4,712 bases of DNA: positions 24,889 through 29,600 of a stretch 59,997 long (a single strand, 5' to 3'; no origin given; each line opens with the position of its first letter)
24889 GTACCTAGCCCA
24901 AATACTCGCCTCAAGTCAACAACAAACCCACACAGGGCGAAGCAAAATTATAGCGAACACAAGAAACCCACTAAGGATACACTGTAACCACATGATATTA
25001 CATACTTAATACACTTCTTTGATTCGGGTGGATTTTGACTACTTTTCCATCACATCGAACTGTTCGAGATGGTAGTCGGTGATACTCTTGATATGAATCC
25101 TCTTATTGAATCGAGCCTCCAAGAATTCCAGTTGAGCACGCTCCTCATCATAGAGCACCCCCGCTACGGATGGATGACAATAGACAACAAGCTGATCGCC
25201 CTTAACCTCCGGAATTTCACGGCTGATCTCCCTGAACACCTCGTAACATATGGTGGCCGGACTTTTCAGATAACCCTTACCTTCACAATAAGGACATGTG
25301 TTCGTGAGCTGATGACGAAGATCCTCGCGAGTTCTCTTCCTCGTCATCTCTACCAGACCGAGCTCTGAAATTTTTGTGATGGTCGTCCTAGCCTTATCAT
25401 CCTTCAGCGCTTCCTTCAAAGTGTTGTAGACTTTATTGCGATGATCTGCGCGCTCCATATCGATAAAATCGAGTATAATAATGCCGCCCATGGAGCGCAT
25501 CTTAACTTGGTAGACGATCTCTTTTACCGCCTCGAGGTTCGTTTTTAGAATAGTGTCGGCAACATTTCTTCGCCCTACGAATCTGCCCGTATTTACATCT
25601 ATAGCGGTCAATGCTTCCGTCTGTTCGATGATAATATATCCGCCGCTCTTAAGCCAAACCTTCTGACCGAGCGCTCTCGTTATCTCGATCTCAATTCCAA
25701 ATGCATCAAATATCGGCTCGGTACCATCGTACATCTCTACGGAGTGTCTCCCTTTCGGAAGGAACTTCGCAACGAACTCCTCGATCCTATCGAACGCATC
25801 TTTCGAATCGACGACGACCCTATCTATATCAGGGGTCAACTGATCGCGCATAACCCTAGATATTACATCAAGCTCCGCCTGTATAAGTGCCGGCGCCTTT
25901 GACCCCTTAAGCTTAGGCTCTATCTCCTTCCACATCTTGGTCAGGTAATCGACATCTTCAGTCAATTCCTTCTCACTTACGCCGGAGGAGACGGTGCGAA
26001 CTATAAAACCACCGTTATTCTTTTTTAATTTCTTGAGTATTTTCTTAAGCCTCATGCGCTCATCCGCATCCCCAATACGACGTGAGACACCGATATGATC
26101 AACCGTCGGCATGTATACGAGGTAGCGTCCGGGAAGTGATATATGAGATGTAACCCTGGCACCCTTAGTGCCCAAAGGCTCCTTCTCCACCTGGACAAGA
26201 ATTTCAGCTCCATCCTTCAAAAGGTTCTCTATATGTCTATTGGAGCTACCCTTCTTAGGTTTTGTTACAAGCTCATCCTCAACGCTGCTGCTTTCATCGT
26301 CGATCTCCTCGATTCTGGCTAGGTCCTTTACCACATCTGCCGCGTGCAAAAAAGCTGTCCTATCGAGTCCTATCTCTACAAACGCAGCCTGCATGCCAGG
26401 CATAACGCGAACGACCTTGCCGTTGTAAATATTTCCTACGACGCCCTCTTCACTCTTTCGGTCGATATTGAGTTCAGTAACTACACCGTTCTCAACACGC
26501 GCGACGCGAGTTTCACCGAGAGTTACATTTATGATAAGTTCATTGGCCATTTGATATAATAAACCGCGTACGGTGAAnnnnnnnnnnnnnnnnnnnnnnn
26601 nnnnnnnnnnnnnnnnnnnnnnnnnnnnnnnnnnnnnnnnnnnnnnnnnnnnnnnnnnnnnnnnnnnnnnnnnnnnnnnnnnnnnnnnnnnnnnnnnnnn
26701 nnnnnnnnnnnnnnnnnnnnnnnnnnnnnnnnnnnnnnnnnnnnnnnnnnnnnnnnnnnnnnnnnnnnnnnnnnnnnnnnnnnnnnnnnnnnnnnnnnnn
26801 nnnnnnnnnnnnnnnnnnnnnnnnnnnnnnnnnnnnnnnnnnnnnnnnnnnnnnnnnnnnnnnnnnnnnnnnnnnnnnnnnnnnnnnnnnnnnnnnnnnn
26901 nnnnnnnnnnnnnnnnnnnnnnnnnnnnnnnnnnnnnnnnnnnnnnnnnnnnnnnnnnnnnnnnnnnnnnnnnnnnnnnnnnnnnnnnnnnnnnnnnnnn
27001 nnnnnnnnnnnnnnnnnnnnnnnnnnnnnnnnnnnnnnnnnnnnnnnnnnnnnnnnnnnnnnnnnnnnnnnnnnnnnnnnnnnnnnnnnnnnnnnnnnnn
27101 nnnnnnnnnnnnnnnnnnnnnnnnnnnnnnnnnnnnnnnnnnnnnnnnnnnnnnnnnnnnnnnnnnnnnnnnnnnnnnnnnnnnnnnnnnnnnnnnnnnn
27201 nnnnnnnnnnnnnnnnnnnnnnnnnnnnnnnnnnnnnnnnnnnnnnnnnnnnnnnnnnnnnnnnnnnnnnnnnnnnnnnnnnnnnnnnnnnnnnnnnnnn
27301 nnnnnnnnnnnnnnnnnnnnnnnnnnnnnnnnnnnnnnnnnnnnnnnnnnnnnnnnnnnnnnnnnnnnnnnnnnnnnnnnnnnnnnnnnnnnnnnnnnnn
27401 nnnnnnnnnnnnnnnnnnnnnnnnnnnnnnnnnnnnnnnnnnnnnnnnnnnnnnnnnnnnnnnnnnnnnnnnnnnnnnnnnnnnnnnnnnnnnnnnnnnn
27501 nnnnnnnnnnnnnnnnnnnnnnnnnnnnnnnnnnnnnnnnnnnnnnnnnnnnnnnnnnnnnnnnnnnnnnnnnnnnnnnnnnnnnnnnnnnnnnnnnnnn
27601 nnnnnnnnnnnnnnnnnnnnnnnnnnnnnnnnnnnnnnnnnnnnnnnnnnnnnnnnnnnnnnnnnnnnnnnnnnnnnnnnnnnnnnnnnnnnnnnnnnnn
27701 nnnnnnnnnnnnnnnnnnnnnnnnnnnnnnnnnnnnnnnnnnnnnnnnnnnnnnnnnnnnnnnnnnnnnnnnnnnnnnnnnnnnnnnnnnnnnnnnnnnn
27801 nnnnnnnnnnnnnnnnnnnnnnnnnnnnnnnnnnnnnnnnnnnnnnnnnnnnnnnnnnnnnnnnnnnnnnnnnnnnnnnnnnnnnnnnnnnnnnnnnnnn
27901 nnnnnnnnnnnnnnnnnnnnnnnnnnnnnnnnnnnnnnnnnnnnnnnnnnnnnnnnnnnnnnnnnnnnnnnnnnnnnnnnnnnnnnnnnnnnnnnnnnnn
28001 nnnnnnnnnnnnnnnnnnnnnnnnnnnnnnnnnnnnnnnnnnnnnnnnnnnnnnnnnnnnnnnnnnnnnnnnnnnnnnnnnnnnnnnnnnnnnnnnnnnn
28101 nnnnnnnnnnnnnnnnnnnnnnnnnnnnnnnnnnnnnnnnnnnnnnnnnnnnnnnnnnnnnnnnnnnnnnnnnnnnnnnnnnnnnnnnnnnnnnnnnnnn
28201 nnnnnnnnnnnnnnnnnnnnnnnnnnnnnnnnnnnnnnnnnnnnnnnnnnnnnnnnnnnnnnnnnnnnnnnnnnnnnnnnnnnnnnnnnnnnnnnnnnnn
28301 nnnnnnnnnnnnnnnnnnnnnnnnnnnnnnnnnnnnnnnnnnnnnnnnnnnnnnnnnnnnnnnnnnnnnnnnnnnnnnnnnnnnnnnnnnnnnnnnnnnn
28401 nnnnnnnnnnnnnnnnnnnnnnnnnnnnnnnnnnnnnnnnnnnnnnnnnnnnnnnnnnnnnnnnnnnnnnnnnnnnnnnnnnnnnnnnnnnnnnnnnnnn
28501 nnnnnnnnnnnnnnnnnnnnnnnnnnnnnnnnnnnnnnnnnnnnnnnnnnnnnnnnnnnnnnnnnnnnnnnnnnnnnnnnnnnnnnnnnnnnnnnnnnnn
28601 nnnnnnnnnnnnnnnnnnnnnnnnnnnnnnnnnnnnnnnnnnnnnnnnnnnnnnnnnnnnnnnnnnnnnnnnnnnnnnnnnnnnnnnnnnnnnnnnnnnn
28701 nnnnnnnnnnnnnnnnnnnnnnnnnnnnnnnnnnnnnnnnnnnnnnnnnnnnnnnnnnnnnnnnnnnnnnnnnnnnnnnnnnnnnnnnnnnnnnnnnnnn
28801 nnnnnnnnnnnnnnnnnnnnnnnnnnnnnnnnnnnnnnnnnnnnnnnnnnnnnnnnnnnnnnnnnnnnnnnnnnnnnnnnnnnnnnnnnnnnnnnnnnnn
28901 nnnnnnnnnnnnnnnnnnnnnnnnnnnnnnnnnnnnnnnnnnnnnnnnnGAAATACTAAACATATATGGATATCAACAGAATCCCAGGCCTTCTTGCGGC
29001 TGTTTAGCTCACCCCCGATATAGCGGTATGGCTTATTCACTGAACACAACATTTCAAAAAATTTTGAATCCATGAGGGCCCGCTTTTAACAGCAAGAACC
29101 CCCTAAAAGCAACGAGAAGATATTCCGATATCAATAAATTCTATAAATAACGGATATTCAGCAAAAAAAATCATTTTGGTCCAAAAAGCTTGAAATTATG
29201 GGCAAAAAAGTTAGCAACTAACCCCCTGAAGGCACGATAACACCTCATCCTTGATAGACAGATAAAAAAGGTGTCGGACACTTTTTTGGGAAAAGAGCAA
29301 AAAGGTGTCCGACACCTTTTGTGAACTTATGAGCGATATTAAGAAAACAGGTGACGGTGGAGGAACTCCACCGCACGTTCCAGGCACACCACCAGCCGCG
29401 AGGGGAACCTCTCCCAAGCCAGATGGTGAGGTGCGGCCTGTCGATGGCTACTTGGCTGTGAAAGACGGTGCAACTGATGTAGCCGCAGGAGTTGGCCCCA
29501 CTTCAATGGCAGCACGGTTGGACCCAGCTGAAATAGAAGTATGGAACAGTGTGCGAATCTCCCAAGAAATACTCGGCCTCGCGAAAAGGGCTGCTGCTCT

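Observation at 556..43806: Nine copies of one 19-nt perfect palindrome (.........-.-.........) at the borders of the lineage-specific genes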

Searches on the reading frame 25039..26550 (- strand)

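Call 20: search_protein_families(library=pfam, proteins=[window:25039-26550:-])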
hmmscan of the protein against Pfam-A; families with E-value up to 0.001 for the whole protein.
window:25039-26550:- (503 aa): 3 families
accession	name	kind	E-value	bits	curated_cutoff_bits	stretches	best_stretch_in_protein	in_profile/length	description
PF10150.14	RNase_E_G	-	4.2e-106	354.8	25.5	1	138-407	1-270/270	Ribonuclease E/G family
PF20833.2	RNase_E_G_Thio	-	3e-11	43.7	26.8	1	418-500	1-83/86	RNase E/G, Thioredoxin-like domain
PF00575.29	S1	-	0.00025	21.8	22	1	38-89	4-41/74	S1 RNA binding domain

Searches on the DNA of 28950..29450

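Call 46: search_rna_families(source=window, start=28950, end=29450, threshold=evalue, max_evalue=5)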
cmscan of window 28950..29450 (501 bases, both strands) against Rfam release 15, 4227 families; matches with E-value up to 5: 10.
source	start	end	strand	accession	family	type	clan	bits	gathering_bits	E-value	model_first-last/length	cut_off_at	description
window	29246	29338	-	RF03259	MIR1514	Gene; miRNA;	-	28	90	0.0055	1-110/110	no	MIR1514 microRNA precursor family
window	29267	29319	-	RF03265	mir-1460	Gene; miRNA;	-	19.2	74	1.5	1-91/91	no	mir-1460 microRNA precursor family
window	29263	29322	-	RF00845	MIR158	Gene; miRNA;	-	19.1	67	0.56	1-100/100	no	MIR158 microRNA precursor family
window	29264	29320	-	RF03790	MIR8008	Gene; miRNA;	-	18.1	66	0.61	1-55/55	no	MIR8008 microRNA precursor family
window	29267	29319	+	RF04152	mir-3618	Gene; miRNA;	-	17.1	99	1.2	1-88/88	no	mir-3618 microRNA precursor family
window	29267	29319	-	RF04147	MIR6224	Gene; miRNA;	-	16.8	171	0.77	1-176/176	no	MIR6224 microRNA precursor family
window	29225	29320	-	RF01883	TUG1_2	Gene; lncRNA;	-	16.2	90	4.7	1-89/89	no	Taurine upregulated gene 1 conserved region 2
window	29380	29441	-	RF03267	mir-645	Gene; miRNA;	-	15.5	90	3.3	1-77/77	no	mir-645 microRNA precursor family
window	29257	29330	+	RF00665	mir-290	Gene; miRNA;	CL00096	15.4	51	3.5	1-70/70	no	mir-290 microRNA precursor family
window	29257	29330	-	RF00665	mir-290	Gene; miRNA;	CL00096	15.1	51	4.3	1-70/70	no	mir-290 microRNA precursor family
